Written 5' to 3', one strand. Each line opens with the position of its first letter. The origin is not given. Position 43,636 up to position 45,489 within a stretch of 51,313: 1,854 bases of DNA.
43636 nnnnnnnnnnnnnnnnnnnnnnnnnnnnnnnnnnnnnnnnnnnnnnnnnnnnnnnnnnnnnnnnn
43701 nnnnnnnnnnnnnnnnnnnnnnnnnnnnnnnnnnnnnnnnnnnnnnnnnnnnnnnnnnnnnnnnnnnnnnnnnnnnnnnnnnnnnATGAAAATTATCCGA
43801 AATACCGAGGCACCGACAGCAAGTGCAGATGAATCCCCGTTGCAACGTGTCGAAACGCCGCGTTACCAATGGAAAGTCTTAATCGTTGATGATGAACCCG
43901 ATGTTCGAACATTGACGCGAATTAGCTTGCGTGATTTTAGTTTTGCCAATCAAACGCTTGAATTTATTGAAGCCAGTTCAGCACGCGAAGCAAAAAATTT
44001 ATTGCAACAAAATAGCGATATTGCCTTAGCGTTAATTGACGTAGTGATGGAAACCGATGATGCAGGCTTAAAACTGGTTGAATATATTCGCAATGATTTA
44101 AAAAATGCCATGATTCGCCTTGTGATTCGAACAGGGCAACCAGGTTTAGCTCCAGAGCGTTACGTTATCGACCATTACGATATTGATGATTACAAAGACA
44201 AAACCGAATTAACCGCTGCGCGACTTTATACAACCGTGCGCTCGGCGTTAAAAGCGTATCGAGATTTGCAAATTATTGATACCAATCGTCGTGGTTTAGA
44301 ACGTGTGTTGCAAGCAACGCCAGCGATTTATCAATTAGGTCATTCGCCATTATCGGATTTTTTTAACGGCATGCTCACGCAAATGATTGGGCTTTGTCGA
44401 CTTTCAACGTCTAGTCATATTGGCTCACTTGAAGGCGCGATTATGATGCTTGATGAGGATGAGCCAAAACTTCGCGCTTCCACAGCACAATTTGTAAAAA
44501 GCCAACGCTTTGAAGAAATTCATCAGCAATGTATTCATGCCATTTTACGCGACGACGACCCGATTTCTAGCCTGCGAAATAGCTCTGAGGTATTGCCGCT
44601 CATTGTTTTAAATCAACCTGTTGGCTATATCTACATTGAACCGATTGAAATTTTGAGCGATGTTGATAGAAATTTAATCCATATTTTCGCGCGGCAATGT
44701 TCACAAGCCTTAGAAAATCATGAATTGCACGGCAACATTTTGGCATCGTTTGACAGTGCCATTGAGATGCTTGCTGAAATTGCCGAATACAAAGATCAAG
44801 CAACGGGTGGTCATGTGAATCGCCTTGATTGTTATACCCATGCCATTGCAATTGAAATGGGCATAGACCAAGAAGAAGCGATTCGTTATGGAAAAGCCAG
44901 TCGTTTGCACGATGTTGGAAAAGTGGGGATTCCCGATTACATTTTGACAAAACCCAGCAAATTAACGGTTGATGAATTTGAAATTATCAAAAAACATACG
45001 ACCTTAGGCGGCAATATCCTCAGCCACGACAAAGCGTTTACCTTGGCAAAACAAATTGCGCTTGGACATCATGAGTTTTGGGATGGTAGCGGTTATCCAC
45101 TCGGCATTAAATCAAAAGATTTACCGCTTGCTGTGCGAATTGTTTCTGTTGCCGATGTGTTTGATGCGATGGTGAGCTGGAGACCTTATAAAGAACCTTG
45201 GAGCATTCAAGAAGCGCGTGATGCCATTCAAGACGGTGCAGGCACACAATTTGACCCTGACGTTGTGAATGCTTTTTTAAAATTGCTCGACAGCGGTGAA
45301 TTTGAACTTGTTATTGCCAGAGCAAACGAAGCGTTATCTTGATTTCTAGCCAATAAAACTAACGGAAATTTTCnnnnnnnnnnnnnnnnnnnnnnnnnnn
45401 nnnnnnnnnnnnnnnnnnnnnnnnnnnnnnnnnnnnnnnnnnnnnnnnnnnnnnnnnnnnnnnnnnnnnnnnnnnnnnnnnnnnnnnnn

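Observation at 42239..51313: Candidate c-di-GMP-gated adhesion module: heme-c sensor kinase, REC-HD-GYP, GT4 glycosyltransferase, giant lectin adhesin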

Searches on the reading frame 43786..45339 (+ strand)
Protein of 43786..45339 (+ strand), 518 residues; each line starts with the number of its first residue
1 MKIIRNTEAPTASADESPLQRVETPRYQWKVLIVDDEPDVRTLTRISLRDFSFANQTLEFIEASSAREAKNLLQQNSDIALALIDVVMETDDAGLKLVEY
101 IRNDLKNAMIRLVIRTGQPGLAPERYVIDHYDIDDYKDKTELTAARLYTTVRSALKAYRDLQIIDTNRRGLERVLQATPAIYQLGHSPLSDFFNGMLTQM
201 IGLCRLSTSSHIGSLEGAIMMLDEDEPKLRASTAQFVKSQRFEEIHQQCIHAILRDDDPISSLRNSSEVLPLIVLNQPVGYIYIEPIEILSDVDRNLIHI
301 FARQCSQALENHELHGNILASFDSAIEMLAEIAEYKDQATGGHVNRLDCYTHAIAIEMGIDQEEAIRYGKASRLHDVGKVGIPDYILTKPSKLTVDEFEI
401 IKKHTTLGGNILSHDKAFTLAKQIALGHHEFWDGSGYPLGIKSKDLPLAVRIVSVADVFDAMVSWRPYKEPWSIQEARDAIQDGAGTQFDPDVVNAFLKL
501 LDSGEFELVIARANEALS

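Call 6: search_protein_families(library=pfam, proteins=[window:43786-45339:+], max_evalue=0.01)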
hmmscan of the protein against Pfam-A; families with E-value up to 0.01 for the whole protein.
window:43786-45339:+ (518 aa): 4 families
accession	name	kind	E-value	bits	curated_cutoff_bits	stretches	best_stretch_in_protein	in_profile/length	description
PF13487.12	HD_5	-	1.2e-31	110.2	27.2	1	328-493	2-170/170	HD domain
PF11849.14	DUF3369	-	7.7e-22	78.8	27.2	1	151-316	1-166/168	Domain of unknown function (DUF3369)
PF01966.28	HD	-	2.7e-14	53.9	22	1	349-462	10-116/116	HD domain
PF00072.30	Response_reg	-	7.2e-07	29.8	30.2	1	31-110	1-73/111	Response regulator receiver domain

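Call 7: search_protein_families(library=ncbifam, proteins=[window:43786-45339:+], max_evalue=0.01)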
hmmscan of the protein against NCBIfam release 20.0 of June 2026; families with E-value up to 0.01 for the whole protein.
window:43786-45339:+ (518 aa): 11 families
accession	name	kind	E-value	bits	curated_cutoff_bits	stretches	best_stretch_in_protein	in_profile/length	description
NF053512.1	nitric_RR_NosR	exception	2.9e-36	125.4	400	1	315-503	167-356/422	response regulator c-di-GMP phosphodiesterase, NosR family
NF010076.0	PRK13557.1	subfamily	7.8e-07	27.9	631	1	21-132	408-512/540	histidine kinase famiy protein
NF053854.1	RespRegPhoBBctds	equivalog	2.4e-05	23.8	270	1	31-117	1-79/225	two-component system response regulator PhoB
TIGR02154.1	PhoB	equivalog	0.00014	21.2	296.2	1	29-139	3-105/226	phosphate regulon transcriptional regulator PhoB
NF052573.1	HisKinEspAMyxo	equivalog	0.00026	19.2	1400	1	26-117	630-714/755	serine histidine kinase EspA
NF033117.2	vanR_ACDEGLN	exception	0.00045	19.9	350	1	31-115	1-78/226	VanR-ABDEGLN family response regulator transcription factor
NF000401.1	vanR-A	exception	0.00091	18.7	500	1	30-116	4-83/231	vancomycin resistance response regulator transcription factor VanR-A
NF008034.0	PRK10766.1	equivalog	0.0012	18.4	275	0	29-112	3-79/231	two-component system response regulator TorR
NF007005.1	PRK09468.1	equivalog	0.002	17.6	331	0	29-139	4-104/237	osmolarity response regulator transcription factor OmpR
NF038297.2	hybrid_HK_HrmK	equivalog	0.0027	16.4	725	1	21-116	483-571/607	hybrid histidine kinase/response regulator HrmK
NF041866.1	EpsW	equivalog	0.0053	16.4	200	0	30-111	7-83/131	exopolysaccharide biosynthesis response regulator EpsW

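Call 18: find_homologous_proteins(query=window:43786-45339:+, max_evalue=1e-10)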
Query window:43786-45339:+ (518 aa): 7051 proteins with E <= 1e-10 among 8000 candidates; the best 120 are listed.
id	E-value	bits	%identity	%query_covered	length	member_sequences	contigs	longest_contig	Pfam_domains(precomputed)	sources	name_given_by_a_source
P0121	0.0e+0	1116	96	100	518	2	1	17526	PF13487.13,PF01966.29,PF00072.31,PF11849.15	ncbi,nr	ncbi:MAG: DUF3369 domain-containing protein [Methylococcales bacterium]|nr:DUF3369 domain-containing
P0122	0.0e+0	1077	93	100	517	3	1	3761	PF13487.13,PF01966.29,PF00072.31,PF11849.15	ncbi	-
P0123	0.0e+0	1059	92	100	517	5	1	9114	PF13487.13,PF01966.29,PF00072.31,PF11849.15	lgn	-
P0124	7.1e-275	931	79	100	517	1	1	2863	PF13487.13,PF01966.29,PF00072.31,PF11849.15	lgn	-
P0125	4.1e-272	922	81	99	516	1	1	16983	PF13487.13,PF01966.29,PF00072.31,PF11849.15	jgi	jgi:response regulator RpfG family c-di-GMP phosphodiesterase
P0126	3.1e-271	919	79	99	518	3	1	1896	PF13487.13,PF01966.29,PF00072.31,PF11849.15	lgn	-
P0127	3.4e-271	918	80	100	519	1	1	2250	PF13487.13,PF01966.29,PF00072.31,PF11849.15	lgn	-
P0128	1.7e-270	916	79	100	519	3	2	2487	PF13487.13,PF01966.29,PF00072.31,PF11849.15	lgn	-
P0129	1.6e-251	854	74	100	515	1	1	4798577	PF13487.13,PF01966.29,PF00072.31,PF11849.15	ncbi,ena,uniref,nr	ncbi:DUF3369 domain-containing protein [Methylomonas sp. LL1]|uniref:HD domain-containing phosphohyd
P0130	3.7e-250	849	73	99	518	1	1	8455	PF13487.13,PF01966.29,PF00072.31,PF11849.15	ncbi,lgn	-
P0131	2.2e-244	830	72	99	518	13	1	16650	PF13487.13,PF01966.29,PF11849.15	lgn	-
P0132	2.0e-243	827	70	100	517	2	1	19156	PF13487.13,PF01966.29,PF00072.31,PF11849.15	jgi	-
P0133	3.1e-242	823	71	99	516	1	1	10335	PF13487.13,PF01966.29,PF11849.15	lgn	-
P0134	3.4e-242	823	70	100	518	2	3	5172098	PF13487.13,PF01966.29,PF11849.15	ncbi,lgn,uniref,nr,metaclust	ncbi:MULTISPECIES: HD domain-containing phosphohydrolase [Methylomonas]|uniref:Phosphohydrolase n=2 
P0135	3.5e-242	823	72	98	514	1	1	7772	PF13487.13,PF01966.29,PF00072.31,PF11849.15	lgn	-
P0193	2.8e-185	635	57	99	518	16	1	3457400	PF13487.13,PF01966.29,PF11849.15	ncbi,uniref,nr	ncbi:DUF3369 domain-containing protein [Dechloromonas denitrificans]|uniref:response regulator n=1 T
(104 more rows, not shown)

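Call 19: find_encoding_contigs(protein=P0121, flank=10000, max_places=2)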
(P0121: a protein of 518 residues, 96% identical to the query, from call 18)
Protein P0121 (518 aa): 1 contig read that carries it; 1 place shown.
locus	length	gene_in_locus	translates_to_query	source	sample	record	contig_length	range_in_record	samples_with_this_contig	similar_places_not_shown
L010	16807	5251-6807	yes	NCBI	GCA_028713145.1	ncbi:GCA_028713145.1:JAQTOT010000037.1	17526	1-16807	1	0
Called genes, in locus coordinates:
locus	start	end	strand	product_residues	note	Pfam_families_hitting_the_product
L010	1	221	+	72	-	?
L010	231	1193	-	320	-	PF16220:DUF4880, PF04773:FecR, PF16344:FecR_C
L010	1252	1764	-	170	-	PF07638:Sigma70_ECF, PF04542:Sigma70_r2, PF08281:Sigma70_r4_2, PF04545:Sigma70_r4 (weak)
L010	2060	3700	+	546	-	PF13086:AAA_11, PF13245:AAA_19, PF13604:AAA_30, PF01443:Viral_helicase1 (weak), PF05127:NAT10_TcmA_helicase, PF09848:SLFN-g3_helicase, PF18335:SH3_13, PF13538:UvrD_C_2, +2 more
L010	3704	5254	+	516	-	PF11845:Tll0287-like, PF02518:HATPase_c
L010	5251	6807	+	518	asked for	PF00072:Response_reg (weak), PF11849:DUF3369, PF01966:HD, PF13487:HD_5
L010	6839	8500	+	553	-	PF00534:Glycos_transf_1, PF13692:Glyco_trans_1_4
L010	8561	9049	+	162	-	PF03748:FliL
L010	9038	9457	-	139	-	PF01230:HIT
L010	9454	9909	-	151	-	PF02082:Rrf2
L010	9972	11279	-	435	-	PF05496:RuvB_N, PF00158:Sigma54_activat (faint), PF01078:Mg_chelatase (faint), PF13604:AAA_30 (faint), PF00004:AAA, PF13173:AAA_14 (weak), PF16193:AAA_assoc_2, PF12002:MgsA_C, +1 more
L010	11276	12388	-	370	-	PF01476:LysM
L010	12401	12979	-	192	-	PF03886:ABC_trans_aux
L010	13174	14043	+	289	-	PF16872:putAbiC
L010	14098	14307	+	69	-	-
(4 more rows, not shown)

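Call 20: find_encoding_contigs(protein=P0129, flank=10000, max_places=1)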
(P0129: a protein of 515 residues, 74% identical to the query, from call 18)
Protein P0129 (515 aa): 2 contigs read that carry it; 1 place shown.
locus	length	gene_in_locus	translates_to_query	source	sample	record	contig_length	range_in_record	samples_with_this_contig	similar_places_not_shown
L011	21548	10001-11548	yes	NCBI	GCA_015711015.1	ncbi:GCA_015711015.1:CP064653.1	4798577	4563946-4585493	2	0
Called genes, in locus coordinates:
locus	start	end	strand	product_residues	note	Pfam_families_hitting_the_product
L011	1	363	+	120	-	PF07238:PilZ (weak)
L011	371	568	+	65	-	PF04328:Sel_put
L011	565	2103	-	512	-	PF00999:Na_H_Exchanger, PF02254:TrkA_N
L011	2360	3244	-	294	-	PF00795:CN_hydrolase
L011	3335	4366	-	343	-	PF04371:PAD_porph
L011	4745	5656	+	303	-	PF00892:EamA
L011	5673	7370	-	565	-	PF02463:SMC_N, PF13476:AAA_23, PF13304:AAA_21 (faint)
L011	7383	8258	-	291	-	PF01513:NAD_kinase, PF20143:NAD_kinase_C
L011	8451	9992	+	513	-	PF11845:Tll0287-like, PF02518:HATPase_c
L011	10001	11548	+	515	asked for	PF00072:Response_reg (weak), PF11849:DUF3369, PF01966:HD, PF13487:HD_5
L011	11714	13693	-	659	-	PF05954:Phage_GPD, PF04717:Phage_base_V, PF22178:Gp5_trimer_C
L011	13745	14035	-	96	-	PF05488:PAAR_motif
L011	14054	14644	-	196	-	PF22011:DUF6931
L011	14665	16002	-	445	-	PF14559:TPR_19, PF13432:TPR_16, PF00515:TPR_1, PF13414:TPR_11, PF13414:TPR_11, PF13489:Methyltransf_23, PF13847:Methyltransf_31, PF08241:Methyltransf_11, +25 more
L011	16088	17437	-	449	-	PF00515:TPR_1 (weak), PF13432:TPR_16, PF13424:TPR_12, PF13414:TPR_11, PF13489:Methyltransf_23, PF08241:Methyltransf_11, PF08242:Methyltransf_12, PF13649:Methyltransf_25, +15 more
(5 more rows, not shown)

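Call 21: find_encoding_contigs(protein=P0193, flank=10000, max_places=1)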
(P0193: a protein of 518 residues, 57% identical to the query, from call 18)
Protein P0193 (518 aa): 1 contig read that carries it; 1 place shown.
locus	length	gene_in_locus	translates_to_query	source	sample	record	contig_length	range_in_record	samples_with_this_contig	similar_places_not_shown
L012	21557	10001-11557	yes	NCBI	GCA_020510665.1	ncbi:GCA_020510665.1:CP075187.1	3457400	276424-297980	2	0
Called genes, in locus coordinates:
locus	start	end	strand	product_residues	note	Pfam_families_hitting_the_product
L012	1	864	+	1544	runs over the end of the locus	PF00310:GATase_2, PF04898:Glu_syn_central, PF01645:Glu_synthase, PF01493:GXGXG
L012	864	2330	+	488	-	PF14691:Fer4_20, PF01262:AlaDh_PNT_C (faint), PF00070:Pyr_redox (weak), PF01266:DAO (weak), PF01593:Amino_oxidase, PF07992:Pyr_redox_2, PF12831:FAD_oxidored (weak), PF13450:NAD_binding_8, +3 more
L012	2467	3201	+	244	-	PF20303:YLATT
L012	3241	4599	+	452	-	PF00483:NTP_transferase, PF01128:IspD (weak), PF12804:NTP_transf_3, PF25084:LbH_EIF2B (faint), PF25087:GMPPB_C (faint), PF00132:Hexapep, PF14602:Hexapep_2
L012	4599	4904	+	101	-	-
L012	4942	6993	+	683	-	PF00009:GTP_EFTU, PF01926:MMR_HSR1 (weak), PF03193:RsgA_GTPase (faint), PF22042:EF-G_D2, PF14492:EFG_III, PF03764:EFG_IV, PF00679:EFG_C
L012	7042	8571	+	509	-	PF11845:Tll0287-like, PF02518:HATPase_c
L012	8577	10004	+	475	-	PF01814:Hemerythrin, PF02518:HATPase_c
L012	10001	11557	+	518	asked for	PF11849:DUF3369, PF13487:HD_5, PF01966:HD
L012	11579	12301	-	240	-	PF00072:Response_reg, PF00486:Trans_reg_C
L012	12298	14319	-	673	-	PF00989:PAS (faint), PF12860:PAS_7, PF13426:PAS_9 (faint), PF08448:PAS_4, PF00512:HisKA, PF02518:HATPase_c, PF00072:Response_reg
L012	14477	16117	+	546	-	PF00501:AMP-binding, PF13193:AMP-binding_C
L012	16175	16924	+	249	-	PF01012:ETF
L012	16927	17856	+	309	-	PF01012:ETF, PF00766:ETF_alpha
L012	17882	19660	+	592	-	PF02771:Acyl-CoA_dh_N, PF02770:Acyl-CoA_dh_M, PF00441:Acyl-CoA_dh_1, PF22924:ACOX_C_alpha1, PF08028:Acyl-CoA_dh_2 (weak), PF12806:Acyl-CoA_dh_C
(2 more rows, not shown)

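Call 34: find_related_loci(query=A2, collection=metagenome_contigs, flank=10000)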
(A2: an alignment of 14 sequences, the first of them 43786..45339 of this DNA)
Query A2 (518 aa) in metagenome_contigs; peptide patterns used: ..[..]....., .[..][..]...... (x = any residue, [..] = any of these).
600 stretches matched a pattern (row limit reached: there are more); 515 encode a relative of the query (tblastn E <= 1e-3); the best 80 are kept; 80 distinct loci.
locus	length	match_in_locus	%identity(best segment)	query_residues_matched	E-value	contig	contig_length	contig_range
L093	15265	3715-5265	70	1-517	0e+0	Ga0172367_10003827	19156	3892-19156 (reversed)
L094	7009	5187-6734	72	1-515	0e+0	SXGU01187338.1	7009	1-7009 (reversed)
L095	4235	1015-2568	70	1-517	0e+0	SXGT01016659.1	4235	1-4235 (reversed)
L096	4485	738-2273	71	1-513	0e+0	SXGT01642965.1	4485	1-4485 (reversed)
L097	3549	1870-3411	67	1-513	0e+0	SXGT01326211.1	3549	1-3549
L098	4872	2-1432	70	36-513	0e+0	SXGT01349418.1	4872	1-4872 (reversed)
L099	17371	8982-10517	58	1-518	0e+0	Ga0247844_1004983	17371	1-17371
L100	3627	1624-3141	57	1-510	0e+0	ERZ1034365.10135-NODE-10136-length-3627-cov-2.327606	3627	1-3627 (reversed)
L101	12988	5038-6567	57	1-516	0e+0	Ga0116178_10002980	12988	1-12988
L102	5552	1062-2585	56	1-514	0e+0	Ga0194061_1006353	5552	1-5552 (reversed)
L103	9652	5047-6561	56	1-510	0e+0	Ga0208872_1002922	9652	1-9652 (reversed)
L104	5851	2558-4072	56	1-510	0e+0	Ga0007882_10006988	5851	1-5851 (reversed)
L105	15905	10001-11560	56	1-514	0e+0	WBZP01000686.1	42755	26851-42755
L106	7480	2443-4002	56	1-514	0e+0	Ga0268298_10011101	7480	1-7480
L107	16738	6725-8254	56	1-516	0e+0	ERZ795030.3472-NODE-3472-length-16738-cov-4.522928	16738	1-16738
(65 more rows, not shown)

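Call 72: find_encoding_contigs(protein=P0123, flank=10000, max_places=2)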
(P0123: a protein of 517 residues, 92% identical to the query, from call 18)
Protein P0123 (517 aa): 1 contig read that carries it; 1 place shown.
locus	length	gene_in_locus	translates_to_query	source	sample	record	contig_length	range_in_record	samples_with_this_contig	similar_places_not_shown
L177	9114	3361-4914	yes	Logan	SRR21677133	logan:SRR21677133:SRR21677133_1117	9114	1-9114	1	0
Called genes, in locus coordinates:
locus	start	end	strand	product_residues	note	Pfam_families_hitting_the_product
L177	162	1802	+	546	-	PF13086:AAA_11, PF13245:AAA_19, PF13604:AAA_30, PF05127:NAT10_TcmA_helicase, PF09848:SLFN-g3_helicase, PF01443:Viral_helicase1 (weak), PF18335:SH3_13, PF13538:UvrD_C_2, +2 more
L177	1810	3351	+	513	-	PF11845:Tll0287-like, PF02518:HATPase_c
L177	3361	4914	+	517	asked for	PF00072:Response_reg, PF11849:DUF3369, PF01966:HD, PF13487:HD_5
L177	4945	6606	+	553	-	PF00534:Glycos_transf_1, PF13692:Glyco_trans_1_4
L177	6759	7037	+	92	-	-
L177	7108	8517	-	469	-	PF00072:Response_reg, PF00004:AAA (faint), PF00158:Sigma54_activat, PF14532:Sigma54_activ_2, PF07724:AAA_2 (weak), PF07728:AAA_5 (weak), PF25601:AAA_lid_14, PF02954:HTH_8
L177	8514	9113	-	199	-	?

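Call 76: search_protein_families(library=padloc, proteins=[window:43786-45339:+], max_evalue=0.001)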
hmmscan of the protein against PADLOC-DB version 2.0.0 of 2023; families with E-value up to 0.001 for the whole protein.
window:43786-45339:+ (518 aa): 0 families
